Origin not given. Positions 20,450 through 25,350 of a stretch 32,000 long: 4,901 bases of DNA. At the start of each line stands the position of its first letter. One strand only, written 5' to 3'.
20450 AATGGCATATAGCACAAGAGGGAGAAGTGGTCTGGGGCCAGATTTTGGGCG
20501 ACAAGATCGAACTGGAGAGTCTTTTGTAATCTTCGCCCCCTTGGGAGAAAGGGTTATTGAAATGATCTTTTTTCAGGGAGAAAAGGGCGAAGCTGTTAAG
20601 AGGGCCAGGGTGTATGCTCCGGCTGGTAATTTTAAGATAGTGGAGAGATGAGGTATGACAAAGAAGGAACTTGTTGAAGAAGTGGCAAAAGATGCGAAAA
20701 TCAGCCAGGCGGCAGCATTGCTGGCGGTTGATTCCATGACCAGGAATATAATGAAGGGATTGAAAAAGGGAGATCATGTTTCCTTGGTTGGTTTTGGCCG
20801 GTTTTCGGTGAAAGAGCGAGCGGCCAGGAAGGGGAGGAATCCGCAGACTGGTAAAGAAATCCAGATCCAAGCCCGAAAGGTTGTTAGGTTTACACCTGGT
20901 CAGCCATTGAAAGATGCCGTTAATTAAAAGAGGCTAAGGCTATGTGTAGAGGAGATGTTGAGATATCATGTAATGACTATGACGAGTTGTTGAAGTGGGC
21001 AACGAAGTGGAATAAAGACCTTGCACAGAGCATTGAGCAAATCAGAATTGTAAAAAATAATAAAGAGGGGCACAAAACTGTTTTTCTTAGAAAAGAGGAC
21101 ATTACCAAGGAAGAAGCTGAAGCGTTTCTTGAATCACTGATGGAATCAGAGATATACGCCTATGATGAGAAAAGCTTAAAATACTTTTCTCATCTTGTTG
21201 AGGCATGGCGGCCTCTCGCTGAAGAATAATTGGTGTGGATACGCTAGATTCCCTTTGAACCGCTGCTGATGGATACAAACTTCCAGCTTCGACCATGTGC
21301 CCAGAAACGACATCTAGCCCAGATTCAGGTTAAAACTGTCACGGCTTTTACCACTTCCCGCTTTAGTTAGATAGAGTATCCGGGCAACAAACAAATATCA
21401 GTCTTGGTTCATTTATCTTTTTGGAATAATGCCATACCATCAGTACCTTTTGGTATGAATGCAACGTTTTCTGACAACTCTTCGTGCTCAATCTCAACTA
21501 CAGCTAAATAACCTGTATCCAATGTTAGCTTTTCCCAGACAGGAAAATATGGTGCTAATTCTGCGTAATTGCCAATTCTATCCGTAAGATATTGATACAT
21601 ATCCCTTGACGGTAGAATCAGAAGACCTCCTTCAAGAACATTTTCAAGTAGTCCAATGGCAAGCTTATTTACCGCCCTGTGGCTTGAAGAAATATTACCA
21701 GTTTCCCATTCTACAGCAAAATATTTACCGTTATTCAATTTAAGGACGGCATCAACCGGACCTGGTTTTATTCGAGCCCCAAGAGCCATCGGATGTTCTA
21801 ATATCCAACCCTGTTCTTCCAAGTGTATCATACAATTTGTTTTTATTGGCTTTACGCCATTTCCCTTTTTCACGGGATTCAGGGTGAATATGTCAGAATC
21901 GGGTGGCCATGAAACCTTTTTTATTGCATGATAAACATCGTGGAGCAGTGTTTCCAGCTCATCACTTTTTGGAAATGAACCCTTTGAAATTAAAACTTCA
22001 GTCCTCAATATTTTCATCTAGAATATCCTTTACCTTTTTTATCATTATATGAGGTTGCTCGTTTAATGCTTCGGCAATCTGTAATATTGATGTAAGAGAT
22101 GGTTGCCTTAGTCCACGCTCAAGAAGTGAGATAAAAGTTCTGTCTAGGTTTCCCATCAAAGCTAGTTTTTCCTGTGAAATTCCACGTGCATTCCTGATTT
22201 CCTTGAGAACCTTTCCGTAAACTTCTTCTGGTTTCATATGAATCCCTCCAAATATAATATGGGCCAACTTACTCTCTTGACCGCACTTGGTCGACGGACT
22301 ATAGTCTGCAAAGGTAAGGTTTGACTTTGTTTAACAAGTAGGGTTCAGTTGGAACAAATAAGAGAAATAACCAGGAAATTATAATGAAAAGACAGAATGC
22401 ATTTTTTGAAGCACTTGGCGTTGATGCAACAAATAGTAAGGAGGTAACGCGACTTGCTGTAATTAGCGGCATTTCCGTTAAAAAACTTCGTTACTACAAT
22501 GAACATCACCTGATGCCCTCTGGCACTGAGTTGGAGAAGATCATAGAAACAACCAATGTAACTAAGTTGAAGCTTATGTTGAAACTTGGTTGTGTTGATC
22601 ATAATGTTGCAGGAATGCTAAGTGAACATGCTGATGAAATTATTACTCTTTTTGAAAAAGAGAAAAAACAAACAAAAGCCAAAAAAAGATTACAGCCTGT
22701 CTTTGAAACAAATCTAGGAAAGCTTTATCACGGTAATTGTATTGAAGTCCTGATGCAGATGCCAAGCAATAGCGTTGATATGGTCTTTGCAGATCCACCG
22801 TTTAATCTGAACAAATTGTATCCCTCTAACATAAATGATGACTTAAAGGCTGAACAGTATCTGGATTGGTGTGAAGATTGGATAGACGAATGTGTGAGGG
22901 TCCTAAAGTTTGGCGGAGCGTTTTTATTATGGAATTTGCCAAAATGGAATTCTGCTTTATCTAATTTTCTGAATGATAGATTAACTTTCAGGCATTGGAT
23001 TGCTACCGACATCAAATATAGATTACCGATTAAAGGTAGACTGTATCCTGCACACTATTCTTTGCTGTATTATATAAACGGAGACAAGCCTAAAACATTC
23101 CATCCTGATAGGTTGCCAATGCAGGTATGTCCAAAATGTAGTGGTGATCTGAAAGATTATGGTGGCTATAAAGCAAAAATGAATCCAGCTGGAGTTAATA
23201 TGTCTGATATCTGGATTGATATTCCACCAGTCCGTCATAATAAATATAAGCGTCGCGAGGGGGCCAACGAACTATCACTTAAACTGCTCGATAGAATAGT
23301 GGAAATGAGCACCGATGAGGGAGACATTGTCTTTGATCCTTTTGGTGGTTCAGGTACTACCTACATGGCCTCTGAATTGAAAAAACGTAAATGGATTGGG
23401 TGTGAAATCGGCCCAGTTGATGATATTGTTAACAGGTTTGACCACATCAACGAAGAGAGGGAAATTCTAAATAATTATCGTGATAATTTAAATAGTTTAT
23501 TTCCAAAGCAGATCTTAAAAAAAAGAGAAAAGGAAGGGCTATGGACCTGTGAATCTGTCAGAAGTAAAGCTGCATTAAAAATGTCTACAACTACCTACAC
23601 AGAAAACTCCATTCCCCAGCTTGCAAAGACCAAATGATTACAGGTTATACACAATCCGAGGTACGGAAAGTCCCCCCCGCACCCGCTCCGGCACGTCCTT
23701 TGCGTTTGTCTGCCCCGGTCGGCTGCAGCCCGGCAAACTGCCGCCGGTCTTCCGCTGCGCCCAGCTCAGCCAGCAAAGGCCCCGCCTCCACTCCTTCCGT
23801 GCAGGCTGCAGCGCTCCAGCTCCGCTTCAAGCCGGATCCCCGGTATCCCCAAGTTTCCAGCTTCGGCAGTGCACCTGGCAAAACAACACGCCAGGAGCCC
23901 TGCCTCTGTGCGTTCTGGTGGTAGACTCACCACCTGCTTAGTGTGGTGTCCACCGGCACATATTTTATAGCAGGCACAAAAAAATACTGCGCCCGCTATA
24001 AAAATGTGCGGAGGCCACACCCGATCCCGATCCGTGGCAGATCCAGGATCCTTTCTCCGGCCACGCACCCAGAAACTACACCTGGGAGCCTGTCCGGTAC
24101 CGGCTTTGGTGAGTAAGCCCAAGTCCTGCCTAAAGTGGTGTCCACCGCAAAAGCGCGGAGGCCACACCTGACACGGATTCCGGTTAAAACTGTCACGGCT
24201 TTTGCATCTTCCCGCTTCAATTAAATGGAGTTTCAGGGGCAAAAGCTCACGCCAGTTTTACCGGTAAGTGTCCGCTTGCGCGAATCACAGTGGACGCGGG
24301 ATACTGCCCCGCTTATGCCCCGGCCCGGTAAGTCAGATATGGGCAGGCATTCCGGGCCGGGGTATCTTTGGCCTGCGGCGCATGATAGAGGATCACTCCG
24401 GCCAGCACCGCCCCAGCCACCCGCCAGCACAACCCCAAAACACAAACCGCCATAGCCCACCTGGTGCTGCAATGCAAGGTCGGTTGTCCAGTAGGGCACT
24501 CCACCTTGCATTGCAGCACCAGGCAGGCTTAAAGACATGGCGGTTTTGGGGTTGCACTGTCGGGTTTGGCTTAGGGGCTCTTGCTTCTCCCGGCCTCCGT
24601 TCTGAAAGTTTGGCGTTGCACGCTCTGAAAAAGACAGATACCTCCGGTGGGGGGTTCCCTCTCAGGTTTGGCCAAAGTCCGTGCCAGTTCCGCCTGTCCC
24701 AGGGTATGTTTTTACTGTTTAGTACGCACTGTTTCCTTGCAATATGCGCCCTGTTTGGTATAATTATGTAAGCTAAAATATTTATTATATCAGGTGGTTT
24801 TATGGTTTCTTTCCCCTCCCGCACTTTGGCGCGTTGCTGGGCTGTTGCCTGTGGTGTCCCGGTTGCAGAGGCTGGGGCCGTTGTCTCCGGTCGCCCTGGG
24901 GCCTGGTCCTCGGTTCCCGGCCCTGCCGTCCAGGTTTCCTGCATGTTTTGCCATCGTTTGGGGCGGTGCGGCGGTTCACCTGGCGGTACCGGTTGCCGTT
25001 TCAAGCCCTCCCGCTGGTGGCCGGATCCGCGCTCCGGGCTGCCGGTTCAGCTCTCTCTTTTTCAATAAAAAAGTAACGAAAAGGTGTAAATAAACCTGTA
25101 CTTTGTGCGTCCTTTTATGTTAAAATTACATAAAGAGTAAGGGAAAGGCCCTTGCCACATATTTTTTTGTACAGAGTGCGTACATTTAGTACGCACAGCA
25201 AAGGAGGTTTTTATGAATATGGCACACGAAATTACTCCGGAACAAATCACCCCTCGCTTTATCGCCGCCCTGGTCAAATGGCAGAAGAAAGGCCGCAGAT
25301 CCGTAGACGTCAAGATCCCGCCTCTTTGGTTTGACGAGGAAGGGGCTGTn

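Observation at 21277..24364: BamHI-like R-M cassette sits between direct copies of the same GC-rich element (short copy upstream, long copy downstream)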

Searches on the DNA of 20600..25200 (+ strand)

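Call 11: search_dna_similar(query=window:20600-25200:+, collection=plasmids, mode=distant, max_rows=20)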
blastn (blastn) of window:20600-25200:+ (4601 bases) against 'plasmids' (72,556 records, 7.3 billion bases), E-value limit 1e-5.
Records with a match: 3; places in all: 3; records where one place covers at least 80% of the query: 0.
Best place of each record, by identity: 60-80% 3.
By first word of the organism name: Geobacillus 2; Klebsiella 1.
By predicted mobility (MOB-suite, as given by PLSDB): conjugative 2; non-mobilizable 1.
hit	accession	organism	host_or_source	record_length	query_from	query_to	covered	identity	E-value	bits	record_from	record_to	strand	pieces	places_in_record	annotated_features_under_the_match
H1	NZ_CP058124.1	Klebsiella michiganensis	culture,Freshwater sample from upstream ...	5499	2107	2809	15%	69.7%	3e-78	303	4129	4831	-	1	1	DNA methyltransferase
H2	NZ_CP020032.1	Geobacillus thermodenitrificans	-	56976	2280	2807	11%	64.7%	5e-18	103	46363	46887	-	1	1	site-specific DNA-methyltransferase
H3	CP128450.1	Geobacillus stearothermophilus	whole genome,Dukgu Hot Spring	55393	2280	2807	11%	64.7%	5e-18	103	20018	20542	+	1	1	site-specific DNA-methyltransferase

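Call 12: search_dna_similar(query=window:20600-25200:+, collection=phages, mode=distant, max_rows=10)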
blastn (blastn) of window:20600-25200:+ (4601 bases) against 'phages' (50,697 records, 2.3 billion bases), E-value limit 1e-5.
No match.

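Call 23: search_rna_families(source=window, start=21200, end=21450, threshold=evalue, max_evalue=10)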
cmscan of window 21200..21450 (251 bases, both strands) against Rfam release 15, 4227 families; matches with E-value up to 10: 1.
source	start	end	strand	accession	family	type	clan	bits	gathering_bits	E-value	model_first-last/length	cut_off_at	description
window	21200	21282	+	RF01500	Afu_198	Gene; snRNA; snoRNA; CD-box;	-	10.6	40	7.5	63-149/149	5'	A. fumigatus snoRNA Afu_198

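Call 72: build_rna_model(alignment_id=A5)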
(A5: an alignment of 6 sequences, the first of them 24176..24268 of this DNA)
Model R1 built from alignment A5 (6 sequences, 130 columns); structure: RNAalifold consensus.
model positions 90; base pairs 17; branch points 0; effective number of sequences 5.23; information 0.633 bits per position. Calibrated on 0.2 Mb of random sequence (short: E-values are rough).
structure used (alignment columns):
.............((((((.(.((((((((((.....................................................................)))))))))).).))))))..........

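Call 73: search_with_rna_model(model_id=R1, sources=[window, L090, L092, L093, L094, L095, L098, L099], max_evalue=10, filters=default)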
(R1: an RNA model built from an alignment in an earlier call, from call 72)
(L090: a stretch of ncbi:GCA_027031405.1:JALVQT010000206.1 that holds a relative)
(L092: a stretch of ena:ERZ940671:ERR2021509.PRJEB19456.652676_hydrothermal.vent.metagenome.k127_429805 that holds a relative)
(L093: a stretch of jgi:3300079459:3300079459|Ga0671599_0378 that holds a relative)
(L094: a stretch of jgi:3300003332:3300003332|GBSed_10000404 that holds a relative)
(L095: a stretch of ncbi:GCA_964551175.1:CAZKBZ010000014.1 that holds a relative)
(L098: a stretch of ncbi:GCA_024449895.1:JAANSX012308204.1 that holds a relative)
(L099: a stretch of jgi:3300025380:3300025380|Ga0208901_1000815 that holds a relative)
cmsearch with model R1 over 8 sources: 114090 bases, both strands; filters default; matches with E-value up to 10: 16.
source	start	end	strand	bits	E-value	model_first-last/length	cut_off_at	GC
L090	6947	7035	-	78.8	1.4e-17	1-90/90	no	0.69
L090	11618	11709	+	77.8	2.5e-17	1-90/90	no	0.68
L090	11752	11842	+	76.3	6e-17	1-90/90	no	0.62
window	24176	24265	+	66.2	2.1e-14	1-90/90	no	0.47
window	30511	30600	-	66.2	2.1e-14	1-90/90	no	0.47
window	23674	23798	+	38.3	2e-07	1-90/90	no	0.72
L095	4919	5032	+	31.3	1.1e-05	1-90/90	no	0.68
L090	6728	6823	-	30.5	1.8e-05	1-90/90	no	0.73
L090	6374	6564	-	26.7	0.00017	1-90/90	no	0.63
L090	7022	7103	+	25.3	0.00037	1-90/90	no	0.72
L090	11629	11713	-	23.9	0.00083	1-90/90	no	0.71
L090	11763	11846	-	19.9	0.0082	1-90/90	no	0.6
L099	2620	2728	+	18.4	0.02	1-90/90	no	0.63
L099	1177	1291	+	15.3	0.11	1-90/90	no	0.61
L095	2670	2723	-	11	1.4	21-74/90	no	0.5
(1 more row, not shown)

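Call 74: search_with_rna_model(model_id=R1, sources=[L095, L099, L094, L098, L100], max_evalue=1, filters=default, show_alignments=4)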
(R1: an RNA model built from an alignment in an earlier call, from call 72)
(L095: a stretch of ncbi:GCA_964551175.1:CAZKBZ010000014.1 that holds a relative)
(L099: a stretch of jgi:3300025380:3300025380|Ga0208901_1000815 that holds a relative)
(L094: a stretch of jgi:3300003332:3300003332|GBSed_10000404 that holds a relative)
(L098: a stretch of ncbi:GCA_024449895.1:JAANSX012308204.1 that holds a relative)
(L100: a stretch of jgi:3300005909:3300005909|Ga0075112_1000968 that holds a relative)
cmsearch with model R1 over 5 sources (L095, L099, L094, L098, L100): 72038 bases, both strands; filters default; matches with E-value up to 1: 6.
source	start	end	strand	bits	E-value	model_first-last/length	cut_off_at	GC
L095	4919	5032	+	31.3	7.2e-06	1-90/90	no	0.68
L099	2620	2728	+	18.4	0.012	1-90/90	no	0.63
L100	2611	2719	+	18.4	0.012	1-90/90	no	0.63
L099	1177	1291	+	15.3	0.072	1-90/90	no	0.61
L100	1168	1282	+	15.3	0.072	1-90/90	no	0.61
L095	2670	2723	-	11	0.89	21-74/90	no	0.5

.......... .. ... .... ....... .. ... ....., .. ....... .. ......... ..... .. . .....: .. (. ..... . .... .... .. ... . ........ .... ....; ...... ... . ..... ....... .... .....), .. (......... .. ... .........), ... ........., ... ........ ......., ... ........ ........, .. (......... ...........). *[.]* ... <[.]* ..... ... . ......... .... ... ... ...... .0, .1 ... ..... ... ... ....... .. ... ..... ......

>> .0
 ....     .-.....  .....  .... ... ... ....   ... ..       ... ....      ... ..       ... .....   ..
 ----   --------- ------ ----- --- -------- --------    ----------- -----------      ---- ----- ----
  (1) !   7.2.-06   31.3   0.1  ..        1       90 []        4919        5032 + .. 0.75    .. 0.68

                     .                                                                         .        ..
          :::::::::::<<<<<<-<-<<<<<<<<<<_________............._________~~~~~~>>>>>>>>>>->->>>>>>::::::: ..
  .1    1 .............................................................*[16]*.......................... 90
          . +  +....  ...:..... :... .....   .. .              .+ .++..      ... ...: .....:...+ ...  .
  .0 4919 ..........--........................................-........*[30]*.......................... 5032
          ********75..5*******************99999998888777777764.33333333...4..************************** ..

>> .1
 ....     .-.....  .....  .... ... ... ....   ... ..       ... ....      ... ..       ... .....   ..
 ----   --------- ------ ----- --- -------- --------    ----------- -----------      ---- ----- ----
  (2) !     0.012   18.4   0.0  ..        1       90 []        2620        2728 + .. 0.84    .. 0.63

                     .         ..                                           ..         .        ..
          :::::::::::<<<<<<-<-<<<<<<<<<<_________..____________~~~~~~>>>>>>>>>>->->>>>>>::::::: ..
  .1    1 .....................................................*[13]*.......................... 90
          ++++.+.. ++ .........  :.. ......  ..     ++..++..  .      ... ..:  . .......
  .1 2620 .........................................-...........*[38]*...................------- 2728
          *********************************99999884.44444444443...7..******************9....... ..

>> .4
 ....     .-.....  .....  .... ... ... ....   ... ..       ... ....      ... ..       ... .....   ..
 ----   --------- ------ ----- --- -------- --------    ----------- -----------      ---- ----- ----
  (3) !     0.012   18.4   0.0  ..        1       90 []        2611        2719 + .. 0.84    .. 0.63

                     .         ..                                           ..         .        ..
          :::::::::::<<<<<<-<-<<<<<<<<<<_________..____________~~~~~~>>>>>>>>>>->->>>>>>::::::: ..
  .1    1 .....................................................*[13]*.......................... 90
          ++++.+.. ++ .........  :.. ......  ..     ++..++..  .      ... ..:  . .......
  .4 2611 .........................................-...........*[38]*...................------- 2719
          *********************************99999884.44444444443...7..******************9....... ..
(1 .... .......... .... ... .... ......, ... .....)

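Call 75: search_with_rna_model(model_id=R1, source=window, start=21200, end=21460, max_evalue=10, filters=off, show_alignments=2)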
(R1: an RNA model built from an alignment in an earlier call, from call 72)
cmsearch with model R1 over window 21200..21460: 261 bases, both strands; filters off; matches with E-value up to 10: 4.
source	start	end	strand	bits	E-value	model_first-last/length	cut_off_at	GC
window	21322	21355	+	0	1.8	1-90/90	no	0.41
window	21366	21415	-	-1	3.3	1-90/90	no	0.36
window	21394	21441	+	-1.2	3.5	1-90/90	no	0.31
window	21275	21294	+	-1.9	5.5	1-90/90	no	0.5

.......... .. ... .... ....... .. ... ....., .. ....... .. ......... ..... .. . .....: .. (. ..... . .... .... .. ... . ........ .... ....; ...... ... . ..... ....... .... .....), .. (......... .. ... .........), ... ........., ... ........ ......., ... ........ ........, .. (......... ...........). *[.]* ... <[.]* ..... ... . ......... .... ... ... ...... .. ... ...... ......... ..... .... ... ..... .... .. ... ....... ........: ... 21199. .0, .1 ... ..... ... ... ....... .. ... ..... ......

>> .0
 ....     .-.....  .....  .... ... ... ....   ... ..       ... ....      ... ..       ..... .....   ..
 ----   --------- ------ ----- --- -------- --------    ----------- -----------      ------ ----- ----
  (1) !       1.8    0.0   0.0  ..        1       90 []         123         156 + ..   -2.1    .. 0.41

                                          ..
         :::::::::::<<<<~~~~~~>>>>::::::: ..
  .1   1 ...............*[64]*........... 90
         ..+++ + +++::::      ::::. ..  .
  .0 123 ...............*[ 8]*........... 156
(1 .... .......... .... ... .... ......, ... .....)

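Call 76: search_with_rna_model(model_id=R1, sources=[window, L090, L095, L099], max_evalue=0.0005, filters=default, make_alignment=true)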
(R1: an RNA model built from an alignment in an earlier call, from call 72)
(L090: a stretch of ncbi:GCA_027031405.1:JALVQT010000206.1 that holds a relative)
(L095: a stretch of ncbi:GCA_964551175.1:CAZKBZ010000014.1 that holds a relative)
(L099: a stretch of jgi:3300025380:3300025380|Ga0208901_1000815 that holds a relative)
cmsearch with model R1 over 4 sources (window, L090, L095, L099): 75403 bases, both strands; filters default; matches with E-value up to 0.0005: 10.
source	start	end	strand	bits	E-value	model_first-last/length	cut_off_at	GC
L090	6947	7035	-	78.8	9.5e-18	1-90/90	no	0.69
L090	11618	11709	+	77.8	1.7e-17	1-90/90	no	0.68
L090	11752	11842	+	76.3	4e-17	1-90/90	no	0.62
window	24176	24265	+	66.2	1.4e-14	1-90/90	no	0.47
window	30511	30600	-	66.2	1.4e-14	1-90/90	no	0.47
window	23674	23798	+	38.3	1.3e-07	1-90/90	no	0.72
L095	4919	5032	+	31.3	7.5e-06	1-90/90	no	0.68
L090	6728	6823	-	30.5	1.2e-05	1-90/90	no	0.73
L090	6374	6564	-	26.7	0.00011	1-90/90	no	0.63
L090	7022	7103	+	25.3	0.00025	1-90/90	no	0.72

Alignment A6: 10 matches aligned to the model, 247 columns, each read 5' to 3' on its own strand. Consensus structure (alignment columns), stored with it:
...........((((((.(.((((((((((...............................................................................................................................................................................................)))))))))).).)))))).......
